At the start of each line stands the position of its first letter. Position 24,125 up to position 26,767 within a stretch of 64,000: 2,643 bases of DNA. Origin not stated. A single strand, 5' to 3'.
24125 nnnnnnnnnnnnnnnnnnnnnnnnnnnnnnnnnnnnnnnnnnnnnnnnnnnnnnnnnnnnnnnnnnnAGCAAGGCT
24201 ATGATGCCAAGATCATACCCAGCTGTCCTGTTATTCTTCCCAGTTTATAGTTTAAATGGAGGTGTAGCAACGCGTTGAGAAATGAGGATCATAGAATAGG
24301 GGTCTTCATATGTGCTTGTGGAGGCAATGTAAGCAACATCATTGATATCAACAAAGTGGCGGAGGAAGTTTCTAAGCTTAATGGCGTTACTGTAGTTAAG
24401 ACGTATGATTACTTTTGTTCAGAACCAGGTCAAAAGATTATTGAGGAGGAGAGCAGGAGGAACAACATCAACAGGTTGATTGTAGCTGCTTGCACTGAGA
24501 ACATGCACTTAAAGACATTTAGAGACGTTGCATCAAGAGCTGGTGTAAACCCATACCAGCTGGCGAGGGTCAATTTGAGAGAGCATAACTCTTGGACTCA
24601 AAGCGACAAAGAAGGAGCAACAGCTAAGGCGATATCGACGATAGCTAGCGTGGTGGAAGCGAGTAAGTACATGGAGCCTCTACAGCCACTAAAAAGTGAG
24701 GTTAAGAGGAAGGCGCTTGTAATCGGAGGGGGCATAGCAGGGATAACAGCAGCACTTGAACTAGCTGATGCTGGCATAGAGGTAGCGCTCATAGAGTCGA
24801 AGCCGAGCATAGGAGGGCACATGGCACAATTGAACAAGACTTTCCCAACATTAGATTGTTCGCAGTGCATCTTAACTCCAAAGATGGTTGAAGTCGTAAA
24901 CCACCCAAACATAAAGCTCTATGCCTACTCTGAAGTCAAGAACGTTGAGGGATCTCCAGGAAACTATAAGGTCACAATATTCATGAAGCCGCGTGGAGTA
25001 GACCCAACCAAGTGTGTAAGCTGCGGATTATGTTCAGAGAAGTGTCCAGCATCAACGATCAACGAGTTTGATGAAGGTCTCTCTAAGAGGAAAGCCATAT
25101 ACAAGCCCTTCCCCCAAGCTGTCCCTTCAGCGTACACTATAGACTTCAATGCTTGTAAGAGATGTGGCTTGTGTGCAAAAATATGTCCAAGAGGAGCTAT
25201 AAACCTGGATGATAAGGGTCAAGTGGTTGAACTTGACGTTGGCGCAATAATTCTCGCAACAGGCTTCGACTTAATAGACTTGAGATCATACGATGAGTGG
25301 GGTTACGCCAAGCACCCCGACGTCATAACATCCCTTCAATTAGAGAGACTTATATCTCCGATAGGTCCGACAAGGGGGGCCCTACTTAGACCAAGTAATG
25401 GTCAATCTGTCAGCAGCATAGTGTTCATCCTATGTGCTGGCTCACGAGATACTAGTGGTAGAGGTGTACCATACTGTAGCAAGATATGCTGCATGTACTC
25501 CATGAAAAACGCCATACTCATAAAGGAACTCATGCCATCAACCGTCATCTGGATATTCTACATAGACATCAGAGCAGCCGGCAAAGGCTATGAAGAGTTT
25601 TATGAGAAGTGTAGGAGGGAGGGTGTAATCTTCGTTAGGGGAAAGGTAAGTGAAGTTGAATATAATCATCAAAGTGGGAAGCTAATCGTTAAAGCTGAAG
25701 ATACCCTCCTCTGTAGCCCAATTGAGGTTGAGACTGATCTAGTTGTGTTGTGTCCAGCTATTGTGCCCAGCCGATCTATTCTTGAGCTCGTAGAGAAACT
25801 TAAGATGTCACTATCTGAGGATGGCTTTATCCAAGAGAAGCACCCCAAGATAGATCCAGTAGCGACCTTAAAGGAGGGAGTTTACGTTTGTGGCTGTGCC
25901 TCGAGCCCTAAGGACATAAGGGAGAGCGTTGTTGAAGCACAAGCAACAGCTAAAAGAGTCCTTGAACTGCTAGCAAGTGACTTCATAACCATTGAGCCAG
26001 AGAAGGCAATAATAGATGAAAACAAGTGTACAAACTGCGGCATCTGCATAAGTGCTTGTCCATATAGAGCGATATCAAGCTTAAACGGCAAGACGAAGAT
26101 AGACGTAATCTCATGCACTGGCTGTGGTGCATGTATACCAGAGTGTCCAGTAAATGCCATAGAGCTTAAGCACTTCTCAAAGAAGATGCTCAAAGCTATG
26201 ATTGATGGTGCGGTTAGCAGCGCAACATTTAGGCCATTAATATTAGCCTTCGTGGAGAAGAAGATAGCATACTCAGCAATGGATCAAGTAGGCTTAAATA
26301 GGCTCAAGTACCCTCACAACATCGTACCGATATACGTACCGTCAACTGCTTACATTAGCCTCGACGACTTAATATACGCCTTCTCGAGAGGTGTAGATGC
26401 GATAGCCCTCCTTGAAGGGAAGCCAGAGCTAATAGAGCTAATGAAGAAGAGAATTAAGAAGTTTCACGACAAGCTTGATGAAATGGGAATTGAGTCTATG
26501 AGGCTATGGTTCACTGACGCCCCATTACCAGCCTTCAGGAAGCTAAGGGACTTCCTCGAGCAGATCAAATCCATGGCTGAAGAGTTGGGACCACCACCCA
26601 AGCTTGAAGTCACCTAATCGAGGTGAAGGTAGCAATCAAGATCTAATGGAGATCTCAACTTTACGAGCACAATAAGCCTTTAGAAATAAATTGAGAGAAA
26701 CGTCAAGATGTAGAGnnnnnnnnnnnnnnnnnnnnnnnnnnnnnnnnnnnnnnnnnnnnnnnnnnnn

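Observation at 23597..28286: Methanogen-type HdrA embedded in a TusA / DsrE / GcvH-like / DsrEFH sulfur-relay gene set, with no HdrBC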

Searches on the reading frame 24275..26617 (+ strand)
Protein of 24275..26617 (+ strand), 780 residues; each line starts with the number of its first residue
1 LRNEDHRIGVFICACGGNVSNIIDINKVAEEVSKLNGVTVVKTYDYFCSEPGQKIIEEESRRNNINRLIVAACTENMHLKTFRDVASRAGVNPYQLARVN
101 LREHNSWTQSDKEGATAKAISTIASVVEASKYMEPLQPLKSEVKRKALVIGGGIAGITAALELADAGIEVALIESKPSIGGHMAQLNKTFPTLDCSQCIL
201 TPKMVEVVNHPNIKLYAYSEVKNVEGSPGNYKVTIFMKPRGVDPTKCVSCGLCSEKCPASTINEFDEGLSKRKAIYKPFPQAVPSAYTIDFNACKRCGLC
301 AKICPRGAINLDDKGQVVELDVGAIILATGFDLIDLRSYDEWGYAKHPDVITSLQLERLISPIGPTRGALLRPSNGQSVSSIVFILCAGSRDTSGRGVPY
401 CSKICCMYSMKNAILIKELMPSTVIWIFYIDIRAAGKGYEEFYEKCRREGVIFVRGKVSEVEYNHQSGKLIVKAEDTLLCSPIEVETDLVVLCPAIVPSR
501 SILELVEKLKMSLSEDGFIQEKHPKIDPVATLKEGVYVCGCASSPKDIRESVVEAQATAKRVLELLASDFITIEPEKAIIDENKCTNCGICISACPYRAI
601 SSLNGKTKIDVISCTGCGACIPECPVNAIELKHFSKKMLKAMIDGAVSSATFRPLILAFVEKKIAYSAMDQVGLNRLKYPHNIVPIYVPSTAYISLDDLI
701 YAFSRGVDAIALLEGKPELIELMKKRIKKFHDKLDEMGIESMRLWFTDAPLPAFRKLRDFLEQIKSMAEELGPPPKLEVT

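Call 3: search_protein_families(library=pfam, proteins=[window:24275-26617:+], max_evalue=0.01)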
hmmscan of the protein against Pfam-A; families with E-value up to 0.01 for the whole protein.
window:24275-26617:+ (780 aa): 30 families (the best 25 are shown)
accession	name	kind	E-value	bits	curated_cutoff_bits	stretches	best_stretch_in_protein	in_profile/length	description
PF00037.32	Fer4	-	1.5e-26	91.5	21.1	4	579-601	2-24/24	4Fe-4S binding domain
PF13237.11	Fer4_10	-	2.2e-17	63.2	25.5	3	578-625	2-53/53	4Fe-4S dicluster domain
PF13484.11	Fer4_16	-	8.2e-17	62.2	30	3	614-635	2-21/66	4Fe-4S double cluster binding domain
PF02662.21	FlpD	-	1.1e-16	61.4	22.3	1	656-772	1-123/123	Methyl-viologen-reducing hydrogenase, delta subunit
PF12838.12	Fer4_7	-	1.1e-16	61.4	27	5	584-628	1-52/52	4Fe-4S dicluster domain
PF12837.12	Fer4_6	-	4.3e-16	58.4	25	4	579-600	3-24/24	4Fe-4S binding domain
PF13187.11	Fer4_9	-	1.6e-15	57.3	27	2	246-309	1-52/52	4Fe-4S dicluster domain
PF12797.12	Fer4_2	-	6.2e-15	54.5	24.5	3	578-597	3-22/22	4Fe-4S binding domain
PF14697.11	Fer4_21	-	2.6e-12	47.1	35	1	578-631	1-59/59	4Fe-4S dicluster domain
PF13183.11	Fer4_8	-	7.1e-12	46.1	27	1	245-307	3-67/68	4Fe-4S dicluster domain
PF07992.20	Pyr_redox_2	-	5.2e-11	42.9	26.1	1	147-235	3-78/291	Pyridine nucleotide-disulphide oxidoreductase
PF25160.1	LdpA_Fe-S-bd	-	1.8e-09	37.7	27.6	1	591-631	9-45/49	LdpA Fe-S cluster-binding domain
PF13450.12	NAD_binding_8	-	1.1e-08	35.6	21.9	1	149-186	1-38/68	NAD(P)-binding Rossmann-like domain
PF12831.13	FAD_oxidored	-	7.5e-08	32.5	27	1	148-184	3-39/416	FAD dependent oxidoreductase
PF13534.11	Fer4_17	-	8e-08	33.2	22.2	0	246-307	1-59/61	4Fe-4S dicluster domain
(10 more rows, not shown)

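Call 4: search_protein_families(library=ncbifam, proteins=[window:24275-26617:+], max_evalue=0.01)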
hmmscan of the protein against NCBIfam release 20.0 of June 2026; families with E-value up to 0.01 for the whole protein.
window:24275-26617:+ (780 aa): 189 families (the best 25 are shown)
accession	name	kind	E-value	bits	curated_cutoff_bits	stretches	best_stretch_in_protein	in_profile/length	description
NF040770.1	hetero_SS_HdrA2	exception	2e-250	833.1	1100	1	7-767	1-771/777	CoB-CoM heterodisulfide reductase HdrA2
NF041891.1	hdrA_Methbact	equivalog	1.8e-220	734.1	1300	1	7-764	2-754/762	ferredoxin:CoB-CoM heterodisulfide reductase subunit HdrA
NF041778.1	hetero_SS_HdrA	equivalog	3.1e-196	653.6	1400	1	3-764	3-766/771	ferredoxin:CoB-CoM heterodisulfide reductase subunit HdrA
TIGR04105.1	FeFe_hydrog_B1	subfamily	2.7e-22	79.1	450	2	562-669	121-245/462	monomeric [FeFe] hydrogenase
NF038196.1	ferrodoxin_EFR1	subfamily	1e-20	74.8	75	2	560-637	163-237/242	EFR1 family ferrodoxin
TIGR02700.1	flavo_MJ0208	hypoth_equivalog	3.7e-20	72.2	251.35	2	579-630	144-195/234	dihydromethanopterin reductase (acceptor)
TIGR02179.1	PorD_KorD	subfamily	3e-19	68.9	60.05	2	577-631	19-74/78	2-oxoacid:acceptor oxidoreductase, delta subunit, pyruvate/2-ketoisovalerate family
NF042909.1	FMH_DH_FwdF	exception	1.7e-18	66.8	375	2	244-316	14-79/336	tungsten-dependent formylmethanofuran dehydrogenase subunit FwdF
NF058577.1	FdxA_fam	equivalog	2.9e-18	65.8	65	3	582-628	6-52/52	4Fe-4S ferredoxin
NF040684.1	PorD_Arch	equivalog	2.6e-16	59.5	120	2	577-632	26-82/85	pyruvate synthase subunit PorD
NF040864.1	HgcB_ferredoxin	equivalog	5.4e-16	58.2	99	2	580-633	11-65/93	mercury methylation ferredoxin HgcB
TIGR01971.1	NuoI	subfamily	1e-15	57.4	113.05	1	229-314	27-103/121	NADH-quinone oxidoreductase, chain I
NF009410.0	PRK12771.1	subfamily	1.7e-15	56.7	516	2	136-183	130-177/566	NAD(P)-binding protein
NF045763.1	PhenlGlyoxDHPadF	equivalog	3.2e-15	56.1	150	2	562-629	13-77/78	NADH-dependent phenylglyoxylate dehydrogenase subunit delta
NF007202.0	PRK09623.1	equivalog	9e-15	54.9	166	2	554-632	25-101/105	3-methyl-2-oxobutanoate dehydrogenase subunit delta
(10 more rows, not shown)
